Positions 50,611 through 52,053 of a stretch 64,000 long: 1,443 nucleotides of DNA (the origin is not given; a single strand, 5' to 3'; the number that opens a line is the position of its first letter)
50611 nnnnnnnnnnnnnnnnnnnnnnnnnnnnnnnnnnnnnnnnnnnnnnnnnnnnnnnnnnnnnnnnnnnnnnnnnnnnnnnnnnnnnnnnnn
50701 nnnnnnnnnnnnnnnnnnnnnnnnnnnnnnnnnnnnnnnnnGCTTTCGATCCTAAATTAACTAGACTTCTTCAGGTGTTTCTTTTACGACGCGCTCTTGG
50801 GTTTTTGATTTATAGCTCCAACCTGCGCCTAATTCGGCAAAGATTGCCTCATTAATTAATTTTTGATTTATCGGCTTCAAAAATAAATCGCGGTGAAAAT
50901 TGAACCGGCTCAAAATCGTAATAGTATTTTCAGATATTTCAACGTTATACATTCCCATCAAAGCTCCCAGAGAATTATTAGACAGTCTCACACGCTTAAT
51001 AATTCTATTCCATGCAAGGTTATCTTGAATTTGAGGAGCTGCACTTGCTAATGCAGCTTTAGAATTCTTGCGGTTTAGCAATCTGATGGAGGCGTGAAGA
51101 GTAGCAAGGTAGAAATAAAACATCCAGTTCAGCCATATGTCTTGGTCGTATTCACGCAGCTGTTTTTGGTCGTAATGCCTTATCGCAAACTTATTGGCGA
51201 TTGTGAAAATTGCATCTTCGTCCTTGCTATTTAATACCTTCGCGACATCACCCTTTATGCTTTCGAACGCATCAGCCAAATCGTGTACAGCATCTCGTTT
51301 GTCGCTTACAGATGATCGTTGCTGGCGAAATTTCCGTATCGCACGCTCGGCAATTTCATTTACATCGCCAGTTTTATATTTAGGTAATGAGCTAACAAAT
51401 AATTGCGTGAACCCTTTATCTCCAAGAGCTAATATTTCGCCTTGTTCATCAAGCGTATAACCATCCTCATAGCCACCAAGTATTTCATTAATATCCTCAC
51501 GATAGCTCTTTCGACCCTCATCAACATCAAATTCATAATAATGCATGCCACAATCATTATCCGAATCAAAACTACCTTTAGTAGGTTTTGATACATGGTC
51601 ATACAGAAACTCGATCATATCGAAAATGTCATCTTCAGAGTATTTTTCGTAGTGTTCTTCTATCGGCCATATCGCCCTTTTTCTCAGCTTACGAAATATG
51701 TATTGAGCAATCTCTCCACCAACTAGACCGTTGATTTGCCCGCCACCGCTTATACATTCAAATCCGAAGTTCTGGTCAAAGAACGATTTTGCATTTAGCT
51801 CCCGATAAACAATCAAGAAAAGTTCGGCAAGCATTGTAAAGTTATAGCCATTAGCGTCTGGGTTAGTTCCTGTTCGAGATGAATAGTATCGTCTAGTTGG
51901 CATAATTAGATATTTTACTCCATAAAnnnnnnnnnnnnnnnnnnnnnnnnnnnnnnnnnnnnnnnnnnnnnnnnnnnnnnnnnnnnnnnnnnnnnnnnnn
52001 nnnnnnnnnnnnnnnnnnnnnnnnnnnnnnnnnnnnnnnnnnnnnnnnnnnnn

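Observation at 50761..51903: Visibly AT-rich 380-aa foreign protein between the truncated SRAP gene and the duplicated tmRNA 3' end; candidate abortive-infection/defence gene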

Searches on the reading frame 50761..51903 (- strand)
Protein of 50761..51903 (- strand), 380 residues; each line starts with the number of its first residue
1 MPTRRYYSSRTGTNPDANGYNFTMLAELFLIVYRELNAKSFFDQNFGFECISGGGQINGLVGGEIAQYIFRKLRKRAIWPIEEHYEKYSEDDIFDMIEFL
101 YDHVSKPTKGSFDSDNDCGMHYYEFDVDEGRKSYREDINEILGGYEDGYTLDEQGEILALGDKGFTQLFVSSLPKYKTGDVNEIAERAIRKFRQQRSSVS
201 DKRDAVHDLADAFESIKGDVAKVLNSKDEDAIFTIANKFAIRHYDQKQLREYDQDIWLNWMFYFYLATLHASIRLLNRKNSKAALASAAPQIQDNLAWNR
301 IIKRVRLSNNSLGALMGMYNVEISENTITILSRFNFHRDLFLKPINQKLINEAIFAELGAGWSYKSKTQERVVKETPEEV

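Call 4: search_protein_families(library=pfam, proteins=[window:50761-51903:-], max_evalue=1)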
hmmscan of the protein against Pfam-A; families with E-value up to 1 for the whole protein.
window:50761-51903:- (380 aa): 2 families
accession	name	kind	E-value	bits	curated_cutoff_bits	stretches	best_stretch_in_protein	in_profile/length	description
PF18863.6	AbiJ_NTD4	-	0.00054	20.9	34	1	27-167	27-144/152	AbiJ N-terminal domain 4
PF21150.2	YebU_pre-PUA_dom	-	0.042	14.2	27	1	224-258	4-38/77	Ribosomal RNA small subunit methyltransferase F, pre-PUA domain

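Call 5: search_protein_families(library=padloc, proteins=[window:50761-51903:-], max_evalue=1)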
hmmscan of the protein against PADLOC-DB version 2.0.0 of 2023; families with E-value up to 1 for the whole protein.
window:50761-51903:- (380 aa): 1 family
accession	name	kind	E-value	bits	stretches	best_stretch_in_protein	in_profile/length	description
PDLC04995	PDC-S32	-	6.4e-12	43.5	2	77-218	84-221/301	-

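Call 7: find_homologous_proteins(query=window:50761-51903:-, max_evalue=0.001)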
Query window:50761-51903:- (380 aa): 170 proteins with E <= 0.001 among 3556 candidates; the best 120 are listed.
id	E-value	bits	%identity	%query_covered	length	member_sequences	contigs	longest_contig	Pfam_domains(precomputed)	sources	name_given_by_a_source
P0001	1.5e-237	806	100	94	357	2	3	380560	-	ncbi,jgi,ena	-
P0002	6.1e-84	300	47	75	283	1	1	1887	-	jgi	-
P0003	4.9e-83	297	49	73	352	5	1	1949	-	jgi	-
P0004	1.7e-80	289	46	73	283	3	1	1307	-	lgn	-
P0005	6.3e-80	287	46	73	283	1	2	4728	-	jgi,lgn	jgi:hypothetical protein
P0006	2.5e-79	285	46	75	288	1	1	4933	-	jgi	jgi:hypothetical protein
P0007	4.4e-79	284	46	74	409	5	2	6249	-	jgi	jgi:hypothetical protein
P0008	4.6e-79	284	45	74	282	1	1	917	-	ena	-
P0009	1.1e-78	283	47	74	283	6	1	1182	PF18863.7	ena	-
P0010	1.9e-78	282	45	74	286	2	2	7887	-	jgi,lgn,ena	-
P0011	2.6e-78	282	46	74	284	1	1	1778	-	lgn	-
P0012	7.4e-78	280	47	73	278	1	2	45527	PF18863.7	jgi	jgi:hypothetical protein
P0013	8.7e-78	280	45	74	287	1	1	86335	PF18863.7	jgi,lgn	jgi:hypothetical protein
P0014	3.4e-77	278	45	73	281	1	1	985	-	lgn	-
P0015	4.5e-77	278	46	74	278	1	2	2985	-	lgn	-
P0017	7.5e-77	277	46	74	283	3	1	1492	PF18863.7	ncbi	-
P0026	6.5e-75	270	45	73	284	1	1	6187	PF18863.7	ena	-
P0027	6.9e-75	270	45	74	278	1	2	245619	-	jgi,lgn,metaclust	metaclust:\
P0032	8.7e-74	267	46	73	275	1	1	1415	PF18863.7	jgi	jgi:hypothetical protein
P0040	6.2e-72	261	46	73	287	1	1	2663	PF18863.7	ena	-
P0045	2.3e-71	259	43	74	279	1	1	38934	-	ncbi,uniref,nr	ncbi:hypothetical protein J7E78_25880 [Paenibacillus polymyxa]|uniref:hypothetical protein n=1 Tax=P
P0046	2.6e-71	259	44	76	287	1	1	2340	PF18863.7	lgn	-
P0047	3.1e-71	258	46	73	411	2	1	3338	-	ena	-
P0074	2.4e-67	246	45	73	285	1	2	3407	PF18863.7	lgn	-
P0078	3.8e-67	245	43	75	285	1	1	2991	PF18863.7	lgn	-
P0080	3.9e-67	245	43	74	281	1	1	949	PF18863.7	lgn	-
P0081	4.9e-67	245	44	74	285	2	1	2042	PF18863.7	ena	-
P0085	5.8e-67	244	44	73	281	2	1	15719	PF18863.7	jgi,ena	-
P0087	1.1e-66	243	42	74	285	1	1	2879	PF18863.7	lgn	-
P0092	3.6e-66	242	42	73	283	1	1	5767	PF18863.7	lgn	-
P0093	5.6e-66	241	43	74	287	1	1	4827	PF18863.7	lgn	-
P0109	1.9e-64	236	40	73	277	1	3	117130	-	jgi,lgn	jgi:hypothetical protein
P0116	5.5e-64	235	42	73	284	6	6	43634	PF18863.7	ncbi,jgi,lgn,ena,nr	ncbi:MAG: hypothetical protein PHV26_01975 [Candidatus Pacebacteria bacterium]|nr:hypothetical prote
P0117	8.8e-64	234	43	72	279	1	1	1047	PF18863.7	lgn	-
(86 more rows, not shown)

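Call 8: search_protein_families(library=ncbifam, proteins=[window:50761-51903:-], max_evalue=1)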
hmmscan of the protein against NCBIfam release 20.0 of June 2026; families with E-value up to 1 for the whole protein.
window:50761-51903:- (380 aa): 1 family
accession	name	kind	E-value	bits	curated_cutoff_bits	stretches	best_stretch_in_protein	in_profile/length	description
NF011512.0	PRK14950.1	equivalog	5.4e-05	22.5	593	1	282-371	455-546/585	DNA polymerase III subunits gamma and tau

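Call 9: search_protein_families(library=phrogs, proteins=[window:50761-51903:-], max_evalue=1)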
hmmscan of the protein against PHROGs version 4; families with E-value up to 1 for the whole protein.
window:50761-51903:- (380 aa): 2 families
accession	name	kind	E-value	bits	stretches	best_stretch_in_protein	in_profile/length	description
phrog_20667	-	unknown function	4e-60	204.6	1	4-276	3-272/274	-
phrog_11299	-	unknown function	0.16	13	1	180-242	38-100/152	-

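Call 13: find_encoding_contigs(protein=P0001, flank=10000, max_places=6)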
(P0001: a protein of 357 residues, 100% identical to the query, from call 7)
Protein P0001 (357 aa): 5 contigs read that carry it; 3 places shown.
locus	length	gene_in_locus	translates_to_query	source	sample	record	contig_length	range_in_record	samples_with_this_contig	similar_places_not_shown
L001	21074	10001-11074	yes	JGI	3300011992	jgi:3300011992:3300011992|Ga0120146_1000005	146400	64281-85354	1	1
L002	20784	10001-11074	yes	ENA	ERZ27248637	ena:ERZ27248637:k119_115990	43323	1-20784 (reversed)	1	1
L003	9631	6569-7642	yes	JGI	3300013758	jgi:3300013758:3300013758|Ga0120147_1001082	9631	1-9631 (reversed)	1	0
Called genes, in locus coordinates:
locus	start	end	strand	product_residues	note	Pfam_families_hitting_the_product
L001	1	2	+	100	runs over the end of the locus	-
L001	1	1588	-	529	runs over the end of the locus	PF13541:ChlI, PF00493:MCM (faint), PF05496:RuvB_N (faint), PF00158:Sigma54_activat (weak), PF01078:Mg_chelatase, PF00004:AAA (weak), PF07728:AAA_5, PF13335:Mg_chelatase_C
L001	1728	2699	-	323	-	PF01087:GalP_UDP_transf, PF16285:DUF4931_N, PF16268:DUF4921 (weak), PF02744:GalP_UDP_tr_C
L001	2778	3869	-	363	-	PF06925:MGDG_synth, PF04101:Glyco_tran_28_C, PF06722:EryCIII-like_C, PF13692:Glyco_trans_1_4 (weak)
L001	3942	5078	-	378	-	PF13439:Glyco_transf_4, PF13524:Glyco_trans_1_2 (faint), PF20706:GT4-conflict, PF00534:Glycos_transf_1, PF13692:Glyco_trans_1_4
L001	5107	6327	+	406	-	PF13477:Glyco_trans_4_2, PF20706:GT4-conflict (faint), PF13439:Glyco_transf_4, PF13579:Glyco_trans_4_4, PF00534:Glycos_transf_1, PF13692:Glyco_trans_1_4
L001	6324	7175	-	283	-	PF12146:Hydrolase_4, PF00561:Abhydrolase_1, PF12697:Abhydrolase_6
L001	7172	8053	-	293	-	PF12146:Hydrolase_4, PF00561:Abhydrolase_1, PF12697:Abhydrolase_6, PF03096:Ndr (weak), PF00756:Esterase (weak)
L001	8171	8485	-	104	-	-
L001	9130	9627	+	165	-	-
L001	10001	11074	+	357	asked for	-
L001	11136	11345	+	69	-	PF02586:SRAP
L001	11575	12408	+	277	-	-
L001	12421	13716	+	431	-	-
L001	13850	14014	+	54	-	-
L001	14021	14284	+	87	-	-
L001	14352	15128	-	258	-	PF04402:SIMPL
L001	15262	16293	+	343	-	PF08590:DUF1771 (weak)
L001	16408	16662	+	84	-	-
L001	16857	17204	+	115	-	-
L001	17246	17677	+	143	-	-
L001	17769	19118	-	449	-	PF07690:MFS_1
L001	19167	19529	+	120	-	-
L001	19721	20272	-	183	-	-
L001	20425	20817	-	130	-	-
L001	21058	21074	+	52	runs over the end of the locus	-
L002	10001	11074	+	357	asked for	-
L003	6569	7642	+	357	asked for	-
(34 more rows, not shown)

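Call 23: find_encoding_contigs(protein=P0027, flank=8000, max_places=2)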
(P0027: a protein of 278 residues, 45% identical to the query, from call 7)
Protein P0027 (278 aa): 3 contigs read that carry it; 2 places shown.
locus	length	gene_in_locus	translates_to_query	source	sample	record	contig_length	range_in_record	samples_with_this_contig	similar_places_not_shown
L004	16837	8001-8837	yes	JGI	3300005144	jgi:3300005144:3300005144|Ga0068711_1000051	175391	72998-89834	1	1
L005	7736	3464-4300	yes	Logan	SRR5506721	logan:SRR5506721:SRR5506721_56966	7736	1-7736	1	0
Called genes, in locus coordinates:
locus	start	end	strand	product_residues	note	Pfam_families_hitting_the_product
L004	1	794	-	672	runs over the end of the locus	PF07103:DUF1365, PF02353:CMAS, PF13489:Methyltransf_23, PF13847:Methyltransf_31 (weak), PF08241:Methyltransf_11, PF08242:Methyltransf_12, PF13649:Methyltransf_25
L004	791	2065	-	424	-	PF01266:DAO (faint), PF13450:NAD_binding_8, PF01593:Amino_oxidase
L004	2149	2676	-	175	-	PF02627:CMD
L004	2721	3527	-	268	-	PF00398:RrnaAD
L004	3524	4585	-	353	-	PF00814:TsaD, PF22521:HypF_C_2 (weak)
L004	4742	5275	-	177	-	PF00156:Pribosyltran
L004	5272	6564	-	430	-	PF00206:Lyase_1, PF10397:ADSL_C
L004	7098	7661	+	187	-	PF13489:Methyltransf_23, PF01209:Ubie_methyltran, PF01728:FtsJ (weak), PF01135:PCMT, PF13847:Methyltransf_31, PF08241:Methyltransf_11, PF08242:Methyltransf_12, PF13649:Methyltransf_25, +1 more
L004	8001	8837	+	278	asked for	-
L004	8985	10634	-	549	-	PF00672:HAMP (weak), PF00015:MCPsignal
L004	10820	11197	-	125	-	-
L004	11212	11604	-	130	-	-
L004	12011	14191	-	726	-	PF00141:peroxidase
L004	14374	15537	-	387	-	PF16396:DUF5005, PF13810:DUF4185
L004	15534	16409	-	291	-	PF09924:LPG_synthase_C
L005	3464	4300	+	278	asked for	-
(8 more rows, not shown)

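Call 24: find_encoding_contigs(protein=P0109, flank=8000, max_places=2)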
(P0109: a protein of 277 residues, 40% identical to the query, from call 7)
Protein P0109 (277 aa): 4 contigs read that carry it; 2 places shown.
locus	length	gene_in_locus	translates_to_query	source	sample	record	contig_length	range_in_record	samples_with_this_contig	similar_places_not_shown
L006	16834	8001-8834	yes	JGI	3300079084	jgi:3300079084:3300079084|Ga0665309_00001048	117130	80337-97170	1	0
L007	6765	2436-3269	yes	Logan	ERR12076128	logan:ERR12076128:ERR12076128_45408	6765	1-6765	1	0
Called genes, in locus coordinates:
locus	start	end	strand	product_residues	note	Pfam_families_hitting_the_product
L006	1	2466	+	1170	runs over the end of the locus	-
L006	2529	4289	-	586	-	PF05960:DUF885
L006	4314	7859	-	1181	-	PF17757:UvrB_inter, PF02559:CarD_TRCF_RID, PF00270:DEAD, PF04851:ResIII, PF00271:Helicase_C, PF22590:Cas3-like_C_2 (weak), PF03461:TRCF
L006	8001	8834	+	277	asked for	-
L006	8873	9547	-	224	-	PF00265:TK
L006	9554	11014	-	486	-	PF04389:Peptidase_M28 (faint), PF01546:Peptidase_M20, PF07687:M20_dimer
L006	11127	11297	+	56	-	-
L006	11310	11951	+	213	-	PF19865:DUF6338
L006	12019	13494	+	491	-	PF02934:GatB_N, PF02637:GatB_Yqey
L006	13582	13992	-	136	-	PF13620:CarboxypepD_reg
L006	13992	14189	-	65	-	PF21344:Zn_ribbon_LysW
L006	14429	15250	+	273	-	PF01694:Rhomboid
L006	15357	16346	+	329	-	PF00698:Acyl_transf_1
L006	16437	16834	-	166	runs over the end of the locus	-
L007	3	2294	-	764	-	?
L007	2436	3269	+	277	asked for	-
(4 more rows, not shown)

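Call 25: find_encoding_contigs(protein=P0045, flank=8000, max_places=2)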
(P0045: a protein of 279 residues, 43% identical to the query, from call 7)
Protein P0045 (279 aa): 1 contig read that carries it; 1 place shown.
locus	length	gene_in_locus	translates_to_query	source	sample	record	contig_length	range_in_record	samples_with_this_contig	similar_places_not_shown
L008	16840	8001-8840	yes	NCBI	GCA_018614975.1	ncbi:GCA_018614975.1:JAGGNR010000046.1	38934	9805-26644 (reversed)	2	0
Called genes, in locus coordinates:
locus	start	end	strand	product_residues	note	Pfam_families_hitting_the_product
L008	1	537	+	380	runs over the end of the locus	PF01979:Amidohydro_1, PF07969:Amidohydro_3 (weak)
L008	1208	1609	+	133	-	PF14106:DUF4279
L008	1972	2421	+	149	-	-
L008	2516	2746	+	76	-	-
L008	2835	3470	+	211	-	-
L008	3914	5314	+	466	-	PF00144:Beta-lactamase, PF13354:Beta-lactamase2 (faint)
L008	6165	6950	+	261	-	PF14355:Abi_C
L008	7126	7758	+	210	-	-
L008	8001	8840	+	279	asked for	-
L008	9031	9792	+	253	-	-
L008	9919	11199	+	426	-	PF26900:Phage_lambda_Ea47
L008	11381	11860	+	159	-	-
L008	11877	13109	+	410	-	-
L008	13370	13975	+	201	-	-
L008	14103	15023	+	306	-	-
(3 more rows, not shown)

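Call 27: find_related_loci(query=A1, collection=genome_contigs, flank=8000)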
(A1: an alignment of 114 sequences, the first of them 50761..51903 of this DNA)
Query A1 (380 aa) in genome_contigs; peptide patterns used: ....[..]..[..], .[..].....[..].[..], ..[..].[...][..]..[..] (x = any residue, [..] = any of these).
599 stretches matched a pattern (row limit reached: there are more); 318 encode a relative of the query (tblastn E <= 1e-3); the best 80 are kept; 80 distinct loci.
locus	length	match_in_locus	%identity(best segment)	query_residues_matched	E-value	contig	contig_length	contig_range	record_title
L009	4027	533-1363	47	1-278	5e-86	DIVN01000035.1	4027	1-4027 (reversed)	MAG TPA_asm: Anaerolineales bacterium UBA6131 UBA6131_contig_132974, whole genome shotgun sequence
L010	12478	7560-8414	47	1-286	2e-85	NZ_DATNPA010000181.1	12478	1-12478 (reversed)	MAG: Allocoleopsis sp. isolate SMAG_U16469 k141_553845, whole genome shotgun sequence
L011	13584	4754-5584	48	1-276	4e-85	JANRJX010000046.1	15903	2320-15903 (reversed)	MAG: Chloroflexota bacterium isolate bins.419 k141_983176, whole genome shotgun sequence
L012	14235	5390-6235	46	1-283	4e-84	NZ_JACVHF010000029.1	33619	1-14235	Heliobacterium chlorum strain DSM 3682 NODE_29_length_33619_cov_9.56702, whole genome shotgun sequence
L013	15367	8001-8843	45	1-282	3e-83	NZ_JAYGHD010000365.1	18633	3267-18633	Nostoc sp. UHCC 0251 NODE_158_length_18633_cov_26.945150, whole genome shotgun sequence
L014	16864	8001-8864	45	1-289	3e-83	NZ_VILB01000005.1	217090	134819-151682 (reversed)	Anabaena sp. UHCC 0187 scaffold5_cov8, whole genome shotgun sequence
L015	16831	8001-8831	46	1-278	1e-84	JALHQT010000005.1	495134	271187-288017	MAG: Anaerolineae bacterium isolate maxbin.031 c_000000000060, whole genome shotgun sequence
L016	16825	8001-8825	46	1-276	2e-81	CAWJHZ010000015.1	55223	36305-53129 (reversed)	MAG: uncultured Chloroflexia bacterium isolate MFD03726.bin.1.230 genome assembly, contig: contig_84379, whole genome sh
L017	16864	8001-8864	45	1-290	8e-81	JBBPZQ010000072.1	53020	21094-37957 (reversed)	MAG: Anaerolineae bacterium isolate bin.56 bin.56_S5Ck141_666965_length_53020_cov_24.6375, whole genome shotgun sequence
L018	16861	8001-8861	45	1-287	3e-80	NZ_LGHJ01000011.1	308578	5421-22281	Bellilinea caldifistulae strain GOMI-1 contig_1, whole genome shotgun sequence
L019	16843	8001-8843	44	1-282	4e-80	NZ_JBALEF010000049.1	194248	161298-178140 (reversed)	MAG: Nostoc sp. isolate P6447 bin 3 NODE_13_length_194248_cov_53.724120, whole genome shotgun sequence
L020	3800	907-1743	45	2-281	4e-80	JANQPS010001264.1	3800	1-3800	MAG: Thermoanaerobaculia bacterium isolate IP29b_bin.170 k99_3687388, whole genome shotgun sequence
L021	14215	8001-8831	45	1-278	1e-79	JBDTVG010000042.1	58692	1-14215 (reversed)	MAG: Chloroflexota bacterium isolate cluster3_bin.62 NODE_1180_length_58692_cov_8.072480, whole genome shotgun sequence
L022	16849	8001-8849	44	1-284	4e-79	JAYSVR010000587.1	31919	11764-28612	MAG: Acidobacteriota bacterium isolate GFS_12827 GFS_12827_586, whole genome shotgun sequence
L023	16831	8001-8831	46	1-278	4e-79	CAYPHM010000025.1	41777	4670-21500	MAG TPA_asm: uncultured Chloroflexaceae bacterium isolate SRP141376_co5_371 genome assembly, contig: NODE_2066_length_41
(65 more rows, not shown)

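Call 28: predict_structure(alignment_id=A1)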
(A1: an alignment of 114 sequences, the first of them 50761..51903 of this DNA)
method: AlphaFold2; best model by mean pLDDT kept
length: 380 residues; sequences in the alignment: 114
mean_pLDDT: 82.1   pTM: 0.70
mean pLDDT of the five models: 82.1, 81.8, 80.7, 79.9, 78.9
residues with pLDDT >= 90: 210; 70-90: 91; 50-70: 37; < 50: 42
segments of 3 or more residues with pLDDT < 50: 315-317, 333-346, 358-380
pLDDT, mean of each block of 10 residues (from residue 1): 82 89 97 98 97 91 97 97 98 98 98 92 98 98 94 95 85 84 94 90 94 92 84 79 78 91 94 93 87 71 68 51 61 39 43 51 36 36
secondary structure, 60 per line:
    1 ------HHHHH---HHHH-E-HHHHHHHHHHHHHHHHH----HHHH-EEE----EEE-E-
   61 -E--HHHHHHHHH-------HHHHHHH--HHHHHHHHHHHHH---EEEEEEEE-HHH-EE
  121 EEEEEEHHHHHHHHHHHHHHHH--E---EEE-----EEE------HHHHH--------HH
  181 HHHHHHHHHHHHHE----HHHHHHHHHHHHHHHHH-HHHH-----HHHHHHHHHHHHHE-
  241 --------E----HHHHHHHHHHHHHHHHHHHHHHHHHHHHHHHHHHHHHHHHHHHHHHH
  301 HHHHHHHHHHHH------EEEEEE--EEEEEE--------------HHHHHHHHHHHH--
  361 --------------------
elements in order: H7-11 H15-18 H22-38 H43-46 E48-50 E55-57 H65-73 H81-87 H90-102 E106-113 E119-126 H127-142 E149-151 E157-159 H166-170 H179-193 H199-215 H217-220 H226-238 H254-312 E319-324 E327-332 H347-358

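Call 31: search_protein_representatives(alignment_id=A1)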
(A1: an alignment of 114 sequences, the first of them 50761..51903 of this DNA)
Query: 114 sequences, 283 profile positions. Proteins with E-value up to 0.001 (for the whole library): 2010; up to 1e-10: 1385; up to 1e-30: 624. The best 150 are listed.
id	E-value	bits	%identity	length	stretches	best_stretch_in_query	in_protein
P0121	1.3e-128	444.5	-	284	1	1-281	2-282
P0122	3.9e-119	413.4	-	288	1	1-279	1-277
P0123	9.5e-119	412.1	-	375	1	2-281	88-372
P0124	1.8e-118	411.2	-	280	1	3-276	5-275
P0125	2.2e-117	407.6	-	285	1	3-280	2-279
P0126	5.9e-117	406.2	-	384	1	1-275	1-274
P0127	1.2e-114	398.7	-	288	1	4-281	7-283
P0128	1.7e-114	398.2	-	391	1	3-280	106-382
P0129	3.5e-114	397.1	-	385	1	3-280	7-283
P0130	1.1e-113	395.6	-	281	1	4-280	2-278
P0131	4.2e-113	393.6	-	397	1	4-279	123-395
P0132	1.4e-112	391.9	-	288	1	2-280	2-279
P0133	7.2e-112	389.5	-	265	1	20-281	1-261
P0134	7.2e-112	389.5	-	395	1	3-279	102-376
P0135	1.2e-106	372.4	-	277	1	2-280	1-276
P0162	2.2e-88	312.5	-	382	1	3-276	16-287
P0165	1.9e-87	309.4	-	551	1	3-280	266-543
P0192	9.1e-82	290.8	-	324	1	32-277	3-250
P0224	8.9e-76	271.1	-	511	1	3-280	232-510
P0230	1.9e-74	266.8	-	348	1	21-278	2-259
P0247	7.9e-71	254.9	-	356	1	3-279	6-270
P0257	8.8e-69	248.2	-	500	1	5-279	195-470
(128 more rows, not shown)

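Call 34: fold_search(model_id=the predicted structure, library=pdb)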
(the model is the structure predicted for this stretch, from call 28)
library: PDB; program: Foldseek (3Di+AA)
matches with E <= 10: 134; with E <= 0.001: 0
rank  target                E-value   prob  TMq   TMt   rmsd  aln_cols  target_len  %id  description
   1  7pua_Fh               5.0e-01  0.08  0.11  0.15  26.5       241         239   16  Middle assembly intermediate of the Trypanosoma brucei mitoribosomal small subunit (released 2022-03-02)
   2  4h8s_B                1.3e+00  0.06  0.10  0.10  31.4       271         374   13  Crystal structure of human APPL2BARPH domain (released 2012-10-17)
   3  3s9o_C                1.5e+00  0.28  0.19  0.41   8.0       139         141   11  The Focal Adhesion Targeting (FAT) domain of the Focal Adhesion Kinase showing N-terminal interactions in cis (released 2012-06-06)
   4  5k3i_A                1.6e+00  0.01  0.08  0.06  23.5       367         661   11  Crystal structure of Acyl-CoA oxidase-1 in Caenorhabditis elegans complexed with FAD and ATP (released 2016-08-24)
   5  5t15_B                1.6e+00  0.01  0.08  0.02  28.7       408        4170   12  Structural basis for gating and activation of RyR1 (30 uM Ca2+ dataset, all particles) (released 2016-10-12)
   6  9cpb_6T               2.0e+00  0.06  0.13  0.19  28.3       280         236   12  Atomic model of bovine Fallopian tube cilia doublet microtubule (48-nm periodicity) (released 2024-10-30)
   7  8cqn_B                2.3e+00  0.15  0.16  0.29  20.4       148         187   19  Crystal structure of Borrelia burgdorferi paralogous family 12 outer surface protein BBK01 (released 2024-03-13)
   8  5k3i_B                2.3e+00  0.02  0.10  0.07  23.9       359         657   11  Crystal structure of Acyl-CoA oxidase-1 in Caenorhabditis elegans complexed with FAD and ATP (released 2016-08-24)
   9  7eqf_A                2.4e+00  0.09  0.10  0.18  13.6       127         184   14  Crystal Structure of a Transcription Factor in complex with Ligand (released 2022-04-27)
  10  6wel_A                2.4e+00  0.03  0.13  0.11  24.2       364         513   11  Structure of cGMP-unbound F403V/V407A mutant TAX-4 reconstituted in lipid nanodiscs (released 2020-06-03)
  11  3u3f_B                2.5e+00  0.20  0.18  0.40   7.4       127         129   14  Structural basis for the interaction of Pyk2 PAT domain with paxillin LD motifs (released 2012-10-24)
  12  2wbl_B                2.5e+00  0.02  0.12  0.12  24.7       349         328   11  Three-dimensional structure of a binary ROP-PRONE complex (released 2009-04-14)
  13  5l0d_C                2.7e+00  0.16  0.17  0.32   8.2       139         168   13  Human Metavinculin(residues 959-1130) in complex with PIP2 (released 2016-08-31)
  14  7zjc                  2.7e+00  0.12  0.14  0.39  10.5       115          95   10  Crystal structure (native) of outer surface protein BBA14 (OrfD) from Borrelia burgdorferi (released 2022-06-22)
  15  9nr9_F                2.7e+00  0.10  0.11  0.21  15.3       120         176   12  The structure of GluA1/A4 LBD-TMD with 2 TARPs (released 2025-07-02)
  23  6duw                  3.3e+00  0.11  0.17  0.27   9.9       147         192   12  Crystal structure of the alpha-N-catenin actin-binding domain H1 mutant (released 2018-12-19)
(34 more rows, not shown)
